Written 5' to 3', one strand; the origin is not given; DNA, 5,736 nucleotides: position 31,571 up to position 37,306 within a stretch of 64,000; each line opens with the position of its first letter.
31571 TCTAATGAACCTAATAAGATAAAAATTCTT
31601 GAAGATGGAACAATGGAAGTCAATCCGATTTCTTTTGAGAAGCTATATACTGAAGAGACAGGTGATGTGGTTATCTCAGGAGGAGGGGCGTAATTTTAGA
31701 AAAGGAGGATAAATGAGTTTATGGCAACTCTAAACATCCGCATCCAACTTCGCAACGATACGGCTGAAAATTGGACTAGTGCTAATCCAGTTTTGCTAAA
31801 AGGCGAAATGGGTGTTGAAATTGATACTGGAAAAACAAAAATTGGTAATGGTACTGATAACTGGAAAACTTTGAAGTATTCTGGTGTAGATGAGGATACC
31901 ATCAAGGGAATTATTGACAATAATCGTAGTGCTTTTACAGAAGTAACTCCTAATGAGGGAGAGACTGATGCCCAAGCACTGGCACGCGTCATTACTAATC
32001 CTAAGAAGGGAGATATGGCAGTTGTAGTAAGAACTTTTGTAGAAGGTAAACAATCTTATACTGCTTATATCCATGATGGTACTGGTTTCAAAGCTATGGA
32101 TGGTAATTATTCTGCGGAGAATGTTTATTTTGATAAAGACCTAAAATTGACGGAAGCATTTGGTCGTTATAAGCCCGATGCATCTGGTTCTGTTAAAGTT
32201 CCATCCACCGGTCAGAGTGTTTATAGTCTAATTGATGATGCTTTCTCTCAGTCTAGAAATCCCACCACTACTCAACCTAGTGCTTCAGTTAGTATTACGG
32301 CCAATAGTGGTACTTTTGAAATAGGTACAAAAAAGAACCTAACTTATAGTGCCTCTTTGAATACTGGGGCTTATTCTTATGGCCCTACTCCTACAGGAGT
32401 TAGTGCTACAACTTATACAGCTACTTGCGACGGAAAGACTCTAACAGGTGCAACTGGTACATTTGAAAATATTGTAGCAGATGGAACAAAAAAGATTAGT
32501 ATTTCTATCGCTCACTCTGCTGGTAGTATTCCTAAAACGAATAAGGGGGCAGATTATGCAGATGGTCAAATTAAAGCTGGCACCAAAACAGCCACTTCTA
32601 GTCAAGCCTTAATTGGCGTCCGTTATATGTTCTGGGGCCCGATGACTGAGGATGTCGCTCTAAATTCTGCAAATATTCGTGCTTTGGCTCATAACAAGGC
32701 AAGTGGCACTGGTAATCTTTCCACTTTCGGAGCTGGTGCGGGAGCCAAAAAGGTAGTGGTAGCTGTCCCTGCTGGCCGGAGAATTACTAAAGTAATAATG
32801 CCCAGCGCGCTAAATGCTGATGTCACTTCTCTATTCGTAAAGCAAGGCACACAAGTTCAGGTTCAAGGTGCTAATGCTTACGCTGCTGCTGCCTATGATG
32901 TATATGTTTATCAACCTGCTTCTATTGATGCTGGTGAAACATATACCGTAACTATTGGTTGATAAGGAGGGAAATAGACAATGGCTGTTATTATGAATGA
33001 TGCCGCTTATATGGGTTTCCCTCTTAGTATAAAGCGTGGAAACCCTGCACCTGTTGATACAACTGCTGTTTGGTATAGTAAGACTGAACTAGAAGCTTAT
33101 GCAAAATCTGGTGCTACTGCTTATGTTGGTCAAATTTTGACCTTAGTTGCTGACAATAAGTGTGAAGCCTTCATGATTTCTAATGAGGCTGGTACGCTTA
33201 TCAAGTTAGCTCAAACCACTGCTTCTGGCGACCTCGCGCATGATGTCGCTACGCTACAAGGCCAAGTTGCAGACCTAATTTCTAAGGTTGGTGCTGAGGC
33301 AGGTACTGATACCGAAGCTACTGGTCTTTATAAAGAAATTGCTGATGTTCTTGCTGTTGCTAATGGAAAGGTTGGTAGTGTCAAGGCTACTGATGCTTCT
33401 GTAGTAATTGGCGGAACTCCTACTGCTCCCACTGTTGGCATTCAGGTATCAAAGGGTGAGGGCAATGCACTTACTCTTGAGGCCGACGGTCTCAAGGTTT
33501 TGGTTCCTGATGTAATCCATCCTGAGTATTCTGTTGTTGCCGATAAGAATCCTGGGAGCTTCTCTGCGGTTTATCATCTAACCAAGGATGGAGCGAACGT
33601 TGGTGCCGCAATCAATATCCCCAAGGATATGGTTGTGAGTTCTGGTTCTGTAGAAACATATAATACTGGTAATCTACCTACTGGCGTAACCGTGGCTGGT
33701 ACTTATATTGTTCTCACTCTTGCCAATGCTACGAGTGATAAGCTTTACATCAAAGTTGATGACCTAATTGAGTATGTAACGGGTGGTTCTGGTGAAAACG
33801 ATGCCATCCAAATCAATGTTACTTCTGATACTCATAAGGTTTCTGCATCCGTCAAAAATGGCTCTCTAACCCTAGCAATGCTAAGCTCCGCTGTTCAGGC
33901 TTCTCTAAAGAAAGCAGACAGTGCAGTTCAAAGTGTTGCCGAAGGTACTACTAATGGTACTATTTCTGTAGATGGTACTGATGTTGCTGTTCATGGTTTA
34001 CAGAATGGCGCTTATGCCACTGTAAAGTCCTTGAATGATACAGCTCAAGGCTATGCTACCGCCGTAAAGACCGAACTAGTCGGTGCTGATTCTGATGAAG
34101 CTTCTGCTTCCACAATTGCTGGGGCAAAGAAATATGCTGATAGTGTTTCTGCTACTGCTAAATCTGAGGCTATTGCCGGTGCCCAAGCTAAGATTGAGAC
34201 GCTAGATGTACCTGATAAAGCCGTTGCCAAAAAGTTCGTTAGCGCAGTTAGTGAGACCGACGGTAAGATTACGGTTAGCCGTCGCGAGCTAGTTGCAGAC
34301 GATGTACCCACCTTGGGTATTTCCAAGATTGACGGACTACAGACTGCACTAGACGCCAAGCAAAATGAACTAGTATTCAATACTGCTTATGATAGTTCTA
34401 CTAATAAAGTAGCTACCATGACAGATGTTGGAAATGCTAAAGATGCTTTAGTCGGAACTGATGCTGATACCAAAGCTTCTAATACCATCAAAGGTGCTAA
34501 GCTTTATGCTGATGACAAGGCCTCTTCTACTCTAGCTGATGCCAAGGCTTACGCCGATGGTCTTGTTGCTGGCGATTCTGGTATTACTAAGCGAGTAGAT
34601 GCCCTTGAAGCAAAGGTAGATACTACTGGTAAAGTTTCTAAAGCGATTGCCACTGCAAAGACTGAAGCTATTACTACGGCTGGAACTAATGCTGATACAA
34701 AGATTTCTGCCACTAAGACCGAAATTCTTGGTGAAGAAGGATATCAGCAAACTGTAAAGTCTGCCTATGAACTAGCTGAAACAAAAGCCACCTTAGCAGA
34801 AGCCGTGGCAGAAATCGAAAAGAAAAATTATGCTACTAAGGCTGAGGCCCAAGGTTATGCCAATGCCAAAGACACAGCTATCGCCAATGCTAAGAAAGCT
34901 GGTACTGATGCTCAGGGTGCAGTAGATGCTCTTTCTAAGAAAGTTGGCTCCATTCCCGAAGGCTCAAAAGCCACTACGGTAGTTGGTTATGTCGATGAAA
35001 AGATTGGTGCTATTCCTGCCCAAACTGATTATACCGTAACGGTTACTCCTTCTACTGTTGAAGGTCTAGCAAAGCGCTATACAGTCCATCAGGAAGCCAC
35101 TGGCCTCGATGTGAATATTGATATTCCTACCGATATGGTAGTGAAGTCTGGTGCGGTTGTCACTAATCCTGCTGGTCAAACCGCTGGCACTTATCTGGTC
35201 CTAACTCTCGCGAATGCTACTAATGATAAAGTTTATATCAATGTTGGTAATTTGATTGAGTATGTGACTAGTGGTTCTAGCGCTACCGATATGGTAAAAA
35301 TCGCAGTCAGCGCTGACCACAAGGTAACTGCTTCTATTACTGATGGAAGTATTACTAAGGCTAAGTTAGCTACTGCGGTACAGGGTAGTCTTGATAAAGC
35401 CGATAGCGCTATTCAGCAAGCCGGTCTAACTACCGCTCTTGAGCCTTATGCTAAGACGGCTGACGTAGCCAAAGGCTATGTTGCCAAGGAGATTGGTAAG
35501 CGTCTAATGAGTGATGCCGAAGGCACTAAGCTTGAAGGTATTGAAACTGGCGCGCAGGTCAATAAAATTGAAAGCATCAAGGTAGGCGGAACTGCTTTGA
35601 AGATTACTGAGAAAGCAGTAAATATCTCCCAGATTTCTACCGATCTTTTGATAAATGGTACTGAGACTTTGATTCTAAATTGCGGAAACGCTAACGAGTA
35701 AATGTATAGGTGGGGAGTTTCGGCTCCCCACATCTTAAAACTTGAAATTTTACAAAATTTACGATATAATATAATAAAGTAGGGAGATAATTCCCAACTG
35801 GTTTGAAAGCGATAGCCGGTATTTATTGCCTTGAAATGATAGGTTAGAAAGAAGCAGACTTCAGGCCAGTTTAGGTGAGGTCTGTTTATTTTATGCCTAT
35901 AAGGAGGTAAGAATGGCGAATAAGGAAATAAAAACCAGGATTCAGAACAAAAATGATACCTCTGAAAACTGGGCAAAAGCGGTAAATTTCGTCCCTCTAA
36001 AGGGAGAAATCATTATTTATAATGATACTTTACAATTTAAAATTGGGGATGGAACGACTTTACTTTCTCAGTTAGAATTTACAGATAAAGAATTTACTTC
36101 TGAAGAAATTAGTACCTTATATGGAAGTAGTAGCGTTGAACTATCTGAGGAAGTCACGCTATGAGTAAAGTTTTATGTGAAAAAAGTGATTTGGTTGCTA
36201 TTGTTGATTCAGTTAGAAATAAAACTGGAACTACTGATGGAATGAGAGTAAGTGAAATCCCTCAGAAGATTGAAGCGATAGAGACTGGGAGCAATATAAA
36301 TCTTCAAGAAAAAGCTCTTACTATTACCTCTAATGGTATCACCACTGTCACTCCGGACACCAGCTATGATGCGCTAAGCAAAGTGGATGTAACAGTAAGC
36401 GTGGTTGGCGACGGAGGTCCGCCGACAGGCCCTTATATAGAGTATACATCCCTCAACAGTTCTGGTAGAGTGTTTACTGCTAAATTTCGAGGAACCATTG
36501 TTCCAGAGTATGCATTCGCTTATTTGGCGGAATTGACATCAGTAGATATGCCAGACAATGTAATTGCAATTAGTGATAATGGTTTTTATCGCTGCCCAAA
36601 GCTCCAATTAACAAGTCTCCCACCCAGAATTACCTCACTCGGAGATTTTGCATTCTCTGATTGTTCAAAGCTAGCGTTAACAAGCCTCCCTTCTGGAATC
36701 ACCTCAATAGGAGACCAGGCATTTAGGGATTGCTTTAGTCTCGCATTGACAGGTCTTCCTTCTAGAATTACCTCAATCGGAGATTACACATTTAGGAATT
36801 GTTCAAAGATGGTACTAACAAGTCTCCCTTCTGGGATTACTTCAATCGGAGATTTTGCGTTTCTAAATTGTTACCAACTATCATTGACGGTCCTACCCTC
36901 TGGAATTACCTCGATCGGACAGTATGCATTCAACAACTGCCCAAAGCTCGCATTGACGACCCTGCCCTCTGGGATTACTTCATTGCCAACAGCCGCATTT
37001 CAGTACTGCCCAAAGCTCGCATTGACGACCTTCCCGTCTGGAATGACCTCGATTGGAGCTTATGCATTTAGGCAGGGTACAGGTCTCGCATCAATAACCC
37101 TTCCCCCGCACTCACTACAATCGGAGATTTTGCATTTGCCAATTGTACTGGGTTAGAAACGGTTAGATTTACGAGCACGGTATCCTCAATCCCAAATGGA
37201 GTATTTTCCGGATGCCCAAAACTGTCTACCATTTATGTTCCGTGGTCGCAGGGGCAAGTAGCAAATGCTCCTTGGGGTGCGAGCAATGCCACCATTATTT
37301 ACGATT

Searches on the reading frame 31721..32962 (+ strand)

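Call 11: search_protein_families(library=phrogs, proteins=[window:31721-32962:+])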
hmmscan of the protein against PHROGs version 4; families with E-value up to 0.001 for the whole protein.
window:31721-32962:+ (413 aa): 14 families
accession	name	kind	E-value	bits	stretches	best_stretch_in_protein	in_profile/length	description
phrog_35541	-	unknown function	6.6e-34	118.6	1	92-401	183-519/532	-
phrog_31660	-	tail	1.1e-15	59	1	3-59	5-61/182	tail fiber protein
phrog_697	-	head and packaging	3.9e-15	55.3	1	7-54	4-51/2079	structural protein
phrog_6049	-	tail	9.2e-13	49.4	1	5-54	8-57/337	tail fiber protein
phrog_24754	-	tail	2.6e-12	48.1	1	5-76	4-74/202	tail fiber protein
phrog_19976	-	tail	3.2e-11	44.2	1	6-61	8-67/256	tail assembly protein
phrog_33904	-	tail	2.4e-10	40.6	1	8-84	4-79/542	tail fiber protein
phrog_27786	-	tail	3.7e-10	39.9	1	7-59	6-57/729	tail spike protein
phrog_2332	-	other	2.4e-09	37.7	1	3-62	4-64/343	hyaluronidase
phrog_16032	-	unknown function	4.3e-09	37.2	1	4-54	6-56/331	-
phrog_19200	-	head and packaging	5.2e-09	36.8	1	8-56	12-60/268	virion structural protein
phrog_24580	-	tail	6.7e-09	36.2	1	8-65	4-60/292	tail fiber protein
phrog_38417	-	other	2.5e-08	34.6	1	10-65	6-60/312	hyaluronidase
phrog_23595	-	tail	4.8e-06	26.8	1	8-61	5-58/440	minor tail protein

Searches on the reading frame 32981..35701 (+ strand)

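Call 11: search_protein_families(library=phrogs, proteins=[window:32981-35701:+])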
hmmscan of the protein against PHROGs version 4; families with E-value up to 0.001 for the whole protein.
window:32981-35701:+ (906 aa): 2 families
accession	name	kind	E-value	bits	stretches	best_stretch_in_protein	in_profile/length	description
phrog_38190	-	unknown function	3.2e-41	142.9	2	700-818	109-238/351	-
phrog_33094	-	unknown function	9.6e-15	56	1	9-88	11-88/104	-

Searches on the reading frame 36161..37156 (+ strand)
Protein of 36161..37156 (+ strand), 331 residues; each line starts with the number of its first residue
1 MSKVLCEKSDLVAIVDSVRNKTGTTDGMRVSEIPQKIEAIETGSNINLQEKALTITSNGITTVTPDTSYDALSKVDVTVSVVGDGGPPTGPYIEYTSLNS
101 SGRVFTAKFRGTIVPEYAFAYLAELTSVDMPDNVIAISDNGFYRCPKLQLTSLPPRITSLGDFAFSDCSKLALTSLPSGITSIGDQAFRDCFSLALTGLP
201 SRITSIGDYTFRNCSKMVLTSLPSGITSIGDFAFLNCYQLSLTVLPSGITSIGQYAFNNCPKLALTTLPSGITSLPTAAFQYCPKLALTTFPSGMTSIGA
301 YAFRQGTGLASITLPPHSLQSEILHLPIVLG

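Call 11: search_protein_families(library=phrogs, proteins=[window:36161-37156:+])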
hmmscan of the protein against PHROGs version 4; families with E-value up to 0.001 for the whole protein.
window:36161-37156:+ (331 aa): 6 families
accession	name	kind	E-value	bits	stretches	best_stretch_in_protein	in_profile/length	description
phrog_35892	-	unknown function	1.1e-35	123.6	2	202-316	541-655/1181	-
phrog_18805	-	unknown function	9e-26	91.7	3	241-315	259-339/457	-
phrog_37875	-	unknown function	8.5e-10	39.7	0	168-188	18-38/54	-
phrog_2028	-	unknown function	0.00018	21.1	0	212-298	45-123/453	-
phrog_9915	-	unknown function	0.00022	19.6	0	164-295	1200-1348/1813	-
phrog_33474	-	unknown function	0.00028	21.5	0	161-227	40-101/230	-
